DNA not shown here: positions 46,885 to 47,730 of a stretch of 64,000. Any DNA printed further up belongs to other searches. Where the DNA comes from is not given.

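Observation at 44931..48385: Second nucleotide-metabolising cluster: HD hydrolase, three tandem NUDIX genes (one MTH1-like), a HIGH-motif cytidylyltransferase, a CYTH paralog and DUF1653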

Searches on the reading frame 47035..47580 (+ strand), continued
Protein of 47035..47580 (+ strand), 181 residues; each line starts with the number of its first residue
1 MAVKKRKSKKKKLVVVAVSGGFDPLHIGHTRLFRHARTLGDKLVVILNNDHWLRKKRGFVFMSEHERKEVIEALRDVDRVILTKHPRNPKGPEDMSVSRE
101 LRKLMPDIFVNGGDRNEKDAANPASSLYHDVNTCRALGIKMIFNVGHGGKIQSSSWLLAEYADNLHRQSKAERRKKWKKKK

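Call 89: search_protein_families(library=pfam, proteins=[L097:8482-9246:+, L097:9278-9640:+, L097:9630-10760:+, L097:10767-12695:+, L152:5921-6580:+, L119:7444-8013:+, L119:8441-9490:+, L119:9498-10496:+], max_evalue=0.001)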
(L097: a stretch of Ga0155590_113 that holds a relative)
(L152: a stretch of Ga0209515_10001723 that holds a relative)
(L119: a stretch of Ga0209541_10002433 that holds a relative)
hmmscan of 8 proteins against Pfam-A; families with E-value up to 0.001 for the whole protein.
L097:8482-9246:+ (255 aa): 5 families
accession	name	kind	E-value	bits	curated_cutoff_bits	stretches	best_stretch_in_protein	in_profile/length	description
PF08282.18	Hydrolase_3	-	7.5e-13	49.2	20.9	1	157-229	148-217/255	haloacid dehalogenase-like hydrolase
PF03332.19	PMM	-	3.8e-09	37.1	22.4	1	125-252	87-217/221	Eukaryotic phosphomannomutase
PF00702.32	Hydrolase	-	1.4e-08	35.8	26.4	1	6-111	2-110/191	haloacid dehalogenase-like hydrolase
PF05116.19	S6PP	-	1.6e-07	31.6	20.3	1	164-245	134-211/247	Sucrose-6F-phosphate phosphohydrolase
PF13419.12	HAD_2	-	0.00011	22.9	23.8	0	8-113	1-93/178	Haloacid dehalogenase-like hydrolase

L097:9278-9640:+ (121 aa): 2 families
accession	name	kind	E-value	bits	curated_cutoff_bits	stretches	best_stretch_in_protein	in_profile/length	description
PF01050.24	MannoseP_isomer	-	2e-18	67.1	23.6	1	12-116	11-116/116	Mannose-6-phosphate isomerase C-terminal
PF07883.17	Cupin_2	-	2.6e-06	27.5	27.2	1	36-93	5-61/70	Cupin domain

L097:9630-10760:+ (377 aa): 1 family
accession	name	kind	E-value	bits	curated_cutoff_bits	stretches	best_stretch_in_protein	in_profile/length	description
PF04041.19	Glyco_hydro_130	-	2.3e-39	135.6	26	1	63-359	31-315/320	beta-1,4-mannooligosaccharide phosphorylase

L097:10767-12695:+ (643 aa): 1 family
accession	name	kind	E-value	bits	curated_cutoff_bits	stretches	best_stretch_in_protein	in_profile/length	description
PF04041.19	Glyco_hydro_130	-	4.6e-98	328.5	26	2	344-635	26-316/320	beta-1,4-mannooligosaccharide phosphorylase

L152:5921-6580:+ (220 aa): 1 family
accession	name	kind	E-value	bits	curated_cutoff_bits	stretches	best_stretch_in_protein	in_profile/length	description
PF01553.26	Acyltransferase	-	2e-13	50.7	23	1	31-177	2-131/132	Acyltransferase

L119:7444-8013:+ (190 aa): 7 families
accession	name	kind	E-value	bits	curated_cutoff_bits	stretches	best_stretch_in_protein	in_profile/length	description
PF08241.18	Methyltransf_11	-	4.2e-13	50.2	21.2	1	52-102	47-95/95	Methyltransferase domain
PF13489.12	Methyltransf_23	-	3e-10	40.5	27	1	23-128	23-151/164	Methyltransferase domain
PF13847.12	Methyltransf_31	-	4e-09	36.7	27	1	55-106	62-113/145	Methyltransferase domain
PF13649.12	Methyltransf_25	-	1.2e-07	32.7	27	1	53-98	52-97/97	Methyltransferase domain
PF08242.18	Methyltransf_12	-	3.8e-06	28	30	1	57-100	59-98/98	Methyltransferase domain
PF01209.24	Ubie_methyltran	-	4.3e-06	26.7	20.1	1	52-102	102-151/233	ubiE/COQ5 methyltransferase family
PF07021.18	MetW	-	4.8e-05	23.5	21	0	49-107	56-112/193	Methionine biosynthesis protein MetW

L119:8441-9490:+ (350 aa): 6 families
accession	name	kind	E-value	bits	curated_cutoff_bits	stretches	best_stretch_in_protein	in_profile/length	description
PF00534.26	Glycos_transf_1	-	1.9e-34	119.1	26.4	1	169-327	10-170/172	Glycosyl transferases group 1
PF13692.12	Glyco_trans_1_4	-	1.9e-27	96.7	27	1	176-315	3-142/142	Glycosyl transferases group 1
PF13439.12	Glyco_transf_4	-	1.6e-09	38.4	28.5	1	17-157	3-165/170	Glycosyltransferase Family 4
PF20706.3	GT4-conflict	-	4.5e-07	29.6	26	1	243-286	273-316/385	Family 4 Glycosyltransferase in conflict systems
PF13579.12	Glyco_trans_4_4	-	0.00028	21.7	29.7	1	67-153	61-154/158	Glycosyl transferase 4-like domain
PF13524.12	Glyco_trans_1_2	-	0.00039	20.8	25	1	265-344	64-144/144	Glycosyl transferase-like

L119:9498-10496:+ (333 aa): 7 families
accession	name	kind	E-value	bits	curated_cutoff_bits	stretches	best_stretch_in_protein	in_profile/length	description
PF01370.27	Epimerase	-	3.8e-44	151.3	20.9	1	6-249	1-233/240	NAD dependent epimerase/dehydratase family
PF16363.11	GDP_Man_Dehyd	-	1.1e-39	137.2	27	1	7-324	1-332/332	GDP-mannose 4,6 dehydratase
PF01073.25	3Beta_HSD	-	1.8e-08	34.2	22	1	7-239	1-224/280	3-beta hydroxysteroid dehydrogenase/isomerase family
PF02719.21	Polysacc_synt_2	-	3.9e-07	30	20.2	1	6-109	1-110/293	Polysaccharide biosynthesis protein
PF07993.18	NAD_binding_4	-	3.8e-05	23.4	20.1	1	8-193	1-206/258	Male sterility protein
PF00106.31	adh_short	-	0.00041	20.3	26.6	1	4-73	1-67/195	short chain dehydrogenase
PF08659.16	KR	-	0.00076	19.9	22.6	0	6-73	3-71/180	KR domain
